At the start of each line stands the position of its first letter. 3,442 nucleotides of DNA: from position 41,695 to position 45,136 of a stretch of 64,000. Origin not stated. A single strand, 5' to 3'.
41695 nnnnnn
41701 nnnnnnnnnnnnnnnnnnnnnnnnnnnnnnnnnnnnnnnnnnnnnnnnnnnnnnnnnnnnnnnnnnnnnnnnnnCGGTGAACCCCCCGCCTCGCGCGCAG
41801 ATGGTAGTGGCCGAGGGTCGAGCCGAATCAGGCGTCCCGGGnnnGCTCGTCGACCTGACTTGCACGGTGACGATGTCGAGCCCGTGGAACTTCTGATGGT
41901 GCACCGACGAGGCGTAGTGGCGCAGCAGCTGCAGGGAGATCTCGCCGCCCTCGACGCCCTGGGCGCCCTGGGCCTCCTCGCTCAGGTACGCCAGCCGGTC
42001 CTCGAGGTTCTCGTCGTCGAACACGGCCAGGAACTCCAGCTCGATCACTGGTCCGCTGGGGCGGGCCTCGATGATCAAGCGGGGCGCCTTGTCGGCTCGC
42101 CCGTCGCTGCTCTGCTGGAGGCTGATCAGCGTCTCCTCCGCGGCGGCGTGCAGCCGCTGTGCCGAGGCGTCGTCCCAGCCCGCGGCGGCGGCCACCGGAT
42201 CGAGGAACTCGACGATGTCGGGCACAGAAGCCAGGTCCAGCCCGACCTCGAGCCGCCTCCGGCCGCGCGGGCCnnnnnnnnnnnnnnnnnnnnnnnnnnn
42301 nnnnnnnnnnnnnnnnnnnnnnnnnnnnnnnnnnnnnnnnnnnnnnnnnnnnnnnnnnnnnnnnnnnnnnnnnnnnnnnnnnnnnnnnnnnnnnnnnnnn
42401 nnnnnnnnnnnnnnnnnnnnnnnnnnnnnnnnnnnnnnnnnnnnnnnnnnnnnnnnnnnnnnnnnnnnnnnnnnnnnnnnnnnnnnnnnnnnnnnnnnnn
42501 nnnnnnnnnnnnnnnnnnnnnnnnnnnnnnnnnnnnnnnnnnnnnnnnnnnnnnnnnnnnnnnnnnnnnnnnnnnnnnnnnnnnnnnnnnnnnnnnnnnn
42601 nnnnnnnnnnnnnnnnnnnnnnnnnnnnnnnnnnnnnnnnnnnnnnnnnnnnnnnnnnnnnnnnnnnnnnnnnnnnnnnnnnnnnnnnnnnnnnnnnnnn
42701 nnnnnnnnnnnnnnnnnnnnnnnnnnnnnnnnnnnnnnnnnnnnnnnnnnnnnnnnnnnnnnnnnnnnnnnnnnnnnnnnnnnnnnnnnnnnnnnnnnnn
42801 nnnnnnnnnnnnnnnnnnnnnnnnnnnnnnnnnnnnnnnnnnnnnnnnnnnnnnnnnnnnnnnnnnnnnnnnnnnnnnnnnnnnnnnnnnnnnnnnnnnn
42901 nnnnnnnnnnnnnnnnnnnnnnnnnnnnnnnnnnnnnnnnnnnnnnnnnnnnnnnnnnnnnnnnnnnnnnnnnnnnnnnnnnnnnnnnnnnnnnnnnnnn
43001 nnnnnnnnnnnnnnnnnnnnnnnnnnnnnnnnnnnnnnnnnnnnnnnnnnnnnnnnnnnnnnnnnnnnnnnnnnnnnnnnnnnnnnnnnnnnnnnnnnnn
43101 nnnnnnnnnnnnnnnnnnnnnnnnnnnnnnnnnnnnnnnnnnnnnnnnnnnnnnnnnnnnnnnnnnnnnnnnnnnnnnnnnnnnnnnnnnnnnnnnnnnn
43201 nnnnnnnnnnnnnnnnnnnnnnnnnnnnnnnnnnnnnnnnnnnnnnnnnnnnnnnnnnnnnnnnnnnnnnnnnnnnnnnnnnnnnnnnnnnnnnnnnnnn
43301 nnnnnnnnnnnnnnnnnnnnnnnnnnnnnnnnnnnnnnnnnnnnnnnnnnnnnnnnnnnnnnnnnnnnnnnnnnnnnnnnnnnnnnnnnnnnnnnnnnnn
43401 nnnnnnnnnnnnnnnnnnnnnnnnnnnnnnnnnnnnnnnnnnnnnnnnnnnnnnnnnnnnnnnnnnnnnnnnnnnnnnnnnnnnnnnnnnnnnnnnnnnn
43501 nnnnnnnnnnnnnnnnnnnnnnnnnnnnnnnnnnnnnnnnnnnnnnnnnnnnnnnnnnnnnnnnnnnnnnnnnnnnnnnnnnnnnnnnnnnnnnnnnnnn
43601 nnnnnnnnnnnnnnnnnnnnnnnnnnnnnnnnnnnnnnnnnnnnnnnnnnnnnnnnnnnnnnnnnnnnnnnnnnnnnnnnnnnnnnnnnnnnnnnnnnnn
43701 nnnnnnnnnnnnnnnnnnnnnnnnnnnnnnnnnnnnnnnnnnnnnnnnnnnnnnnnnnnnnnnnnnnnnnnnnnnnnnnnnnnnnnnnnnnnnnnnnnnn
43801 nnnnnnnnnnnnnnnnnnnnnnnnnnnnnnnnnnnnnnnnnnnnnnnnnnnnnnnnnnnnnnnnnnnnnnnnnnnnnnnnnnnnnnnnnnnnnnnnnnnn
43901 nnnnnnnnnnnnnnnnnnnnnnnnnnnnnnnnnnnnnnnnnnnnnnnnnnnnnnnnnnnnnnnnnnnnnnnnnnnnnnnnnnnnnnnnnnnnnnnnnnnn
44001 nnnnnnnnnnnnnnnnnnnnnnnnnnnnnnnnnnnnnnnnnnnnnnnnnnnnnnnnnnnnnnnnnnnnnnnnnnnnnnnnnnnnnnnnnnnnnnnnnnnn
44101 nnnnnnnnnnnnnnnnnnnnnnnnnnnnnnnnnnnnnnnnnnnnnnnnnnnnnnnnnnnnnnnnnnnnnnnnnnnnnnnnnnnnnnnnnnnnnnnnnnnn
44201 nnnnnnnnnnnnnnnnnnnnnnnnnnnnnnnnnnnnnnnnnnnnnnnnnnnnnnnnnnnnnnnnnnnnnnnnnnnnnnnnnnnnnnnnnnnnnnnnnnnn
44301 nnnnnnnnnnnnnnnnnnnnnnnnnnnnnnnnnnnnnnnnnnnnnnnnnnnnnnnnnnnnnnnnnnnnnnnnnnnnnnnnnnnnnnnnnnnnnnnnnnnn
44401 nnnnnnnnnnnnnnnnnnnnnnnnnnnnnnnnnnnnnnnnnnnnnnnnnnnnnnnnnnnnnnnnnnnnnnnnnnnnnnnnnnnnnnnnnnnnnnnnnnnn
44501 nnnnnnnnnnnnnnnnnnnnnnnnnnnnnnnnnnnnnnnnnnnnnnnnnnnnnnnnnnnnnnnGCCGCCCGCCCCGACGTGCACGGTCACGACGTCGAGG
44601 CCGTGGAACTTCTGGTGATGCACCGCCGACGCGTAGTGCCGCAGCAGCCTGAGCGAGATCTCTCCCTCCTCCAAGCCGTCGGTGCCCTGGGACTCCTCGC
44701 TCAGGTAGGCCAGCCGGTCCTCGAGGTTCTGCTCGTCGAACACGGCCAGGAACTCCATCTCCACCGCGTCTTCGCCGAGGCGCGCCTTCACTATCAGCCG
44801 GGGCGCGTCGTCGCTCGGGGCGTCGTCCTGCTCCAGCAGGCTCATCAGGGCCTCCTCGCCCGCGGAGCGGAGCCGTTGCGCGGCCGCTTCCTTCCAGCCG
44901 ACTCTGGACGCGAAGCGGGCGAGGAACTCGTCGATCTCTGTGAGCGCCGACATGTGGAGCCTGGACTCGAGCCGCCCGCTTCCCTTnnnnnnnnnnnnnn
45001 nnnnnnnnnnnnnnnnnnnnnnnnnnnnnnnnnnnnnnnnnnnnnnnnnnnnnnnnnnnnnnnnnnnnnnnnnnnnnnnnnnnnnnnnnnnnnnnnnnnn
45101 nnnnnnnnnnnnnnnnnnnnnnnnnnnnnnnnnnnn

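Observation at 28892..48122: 19-kb co-directional PKS array with an atypical supporting cast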

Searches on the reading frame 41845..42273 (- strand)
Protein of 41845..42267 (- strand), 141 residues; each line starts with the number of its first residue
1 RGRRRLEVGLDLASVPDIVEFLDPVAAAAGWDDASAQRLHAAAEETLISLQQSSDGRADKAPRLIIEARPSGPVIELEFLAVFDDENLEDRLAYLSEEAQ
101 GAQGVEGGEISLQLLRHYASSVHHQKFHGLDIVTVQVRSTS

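Call 51: search_protein_families(library=pfam, proteins=[window:41845-42267:-], max_evalue=10)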
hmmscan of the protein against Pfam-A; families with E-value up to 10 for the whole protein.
seq(141 aa): 0 families

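Call 60: predict_structure(alignment_id=A3)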
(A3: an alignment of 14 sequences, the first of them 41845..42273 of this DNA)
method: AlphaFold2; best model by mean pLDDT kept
length: 143 residues; sequences in the alignment: 14
mean_pLDDT: 77.3   pTM: 0.74
mean pLDDT of the five models: 77.3, 77.3, 76.9, 76.5, 76.3
residues with pLDDT >= 90: 47; 70-90: 49; 50-70: 34; < 50: 13
segments of 3 or more residues with pLDDT < 50: 1-3, 102-111
pLDDT, mean of each block of 10 residues (from residue 1): 69 93 92 90 91 72 83 89 77 63 42 60 79 86 71
secondary structure, 60 per line:
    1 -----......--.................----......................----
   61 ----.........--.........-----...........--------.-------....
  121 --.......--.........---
elements in order: E6-11 H14-30 H35-56 E65-73 E76-84 H90-100 H117-120 E123-129 E132-140

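Call 65: fold_search(model_id=the predicted structure, library=pdb)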
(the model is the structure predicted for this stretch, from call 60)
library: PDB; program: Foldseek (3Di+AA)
matches with E <= 10: 541; with E <= 0.001: 20
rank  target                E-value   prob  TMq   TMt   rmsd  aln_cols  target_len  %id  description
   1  8ih8_D                1.2e-07  1.00  0.66  0.72   5.4       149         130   17  anti-sigmaF factor and Anti-sigmaF factor antagonist complex(usfx-RsfB) (released 2024-02-28)
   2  8ih8_C                2.6e-07  1.00  0.66  0.72   4.6       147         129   18  anti-sigmaF factor and Anti-sigmaF factor antagonist complex(usfx-RsfB) (released 2024-02-28)
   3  8jzt_B                6.8e-07  1.00  0.64  0.69   4.6       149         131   17  The sigF and anti-sigma factor complex (released 2024-10-16)
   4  6m37_C                9.9e-07  1.00  0.68  0.82   3.2       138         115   17  The crystal structure of B. subtilis RsbV/RsbW complex in the hexagonal crystal form (released 2020-07-15)
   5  8jzt_D                1.2e-06  1.00  0.63  0.69   4.6       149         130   17  The sigF and anti-sigma factor complex (released 2024-10-16)
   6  6m37_A                2.0e-06  1.00  0.65  0.81   3.4       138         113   16  The crystal structure of B. subtilis RsbV/RsbW complex in the hexagonal crystal form (released 2020-07-15)
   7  8jzt_F                2.4e-06  1.00  0.61  0.66   4.6       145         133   16  The sigF and anti-sigma factor complex (released 2024-10-16)
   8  6m36_A                3.4e-06  1.00  0.62  0.83   3.4       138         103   16  The crystal structure of B. subtilis RsbV/RsbW complex in the monoclinic crystal form (released 2020-07-15)
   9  6m36_C                9.3e-06  1.00  0.60  0.79   2.9       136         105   15  The crystal structure of B. subtilis RsbV/RsbW complex in the monoclinic crystal form (released 2020-07-15)
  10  6m36_G                1.3e-05  1.00  0.60  0.79   3.1       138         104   16  The crystal structure of B. subtilis RsbV/RsbW complex in the monoclinic crystal form (released 2020-07-15)
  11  1l0o_A                1.5e-05  1.00  0.64  0.65  10.0       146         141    9  Crystal Structure of the Bacillus stearothermophilus Anti-Sigma Factor SpoIIAB with the Sporulation Sigma Factor Sigma (released 2002-04-03)
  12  6m36_E                2.3e-05  1.00  0.58  0.81   5.2       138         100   15  The crystal structure of B. subtilis RsbV/RsbW complex in the monoclinic crystal form (released 2020-07-15)
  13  1til_E                2.6e-05  1.00  0.63  0.64  10.0       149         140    9  Crystal Structures of the ADP and ATP bound forms of the Bacillus Anti-sigma factor SpoIIAB in complex with the Anti-a (released 2004-06-15)
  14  1tid_C                2.6e-05  1.00  0.62  0.66  10.0       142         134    9  Crystal Structures of the ADP and ATP bound forms of the Bacillus Anti-sigma factor SpoIIAB in complex with the Anti-a (released 2004-06-15)
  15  6m36_I                3.4e-05  1.00  0.57  0.75   3.2       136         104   14  The crystal structure of B. subtilis RsbV/RsbW complex in the monoclinic crystal form (released 2020-07-15)
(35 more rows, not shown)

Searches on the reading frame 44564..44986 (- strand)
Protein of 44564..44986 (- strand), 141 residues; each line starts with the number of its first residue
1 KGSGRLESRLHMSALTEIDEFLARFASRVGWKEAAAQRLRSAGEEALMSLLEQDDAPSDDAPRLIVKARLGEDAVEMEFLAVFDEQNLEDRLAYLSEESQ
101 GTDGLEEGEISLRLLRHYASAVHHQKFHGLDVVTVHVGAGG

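Call 51: search_protein_families(library=pfam, proteins=[window:44564-44986:-], max_evalue=10)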
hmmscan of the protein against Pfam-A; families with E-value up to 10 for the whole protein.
seq(141 aa): 1 family
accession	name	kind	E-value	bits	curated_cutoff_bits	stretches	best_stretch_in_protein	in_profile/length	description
PF13581.12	HATPase_c_2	-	0.0091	16.4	27.4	1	14-124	7-114/127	Histidine kinase-like ATPase domain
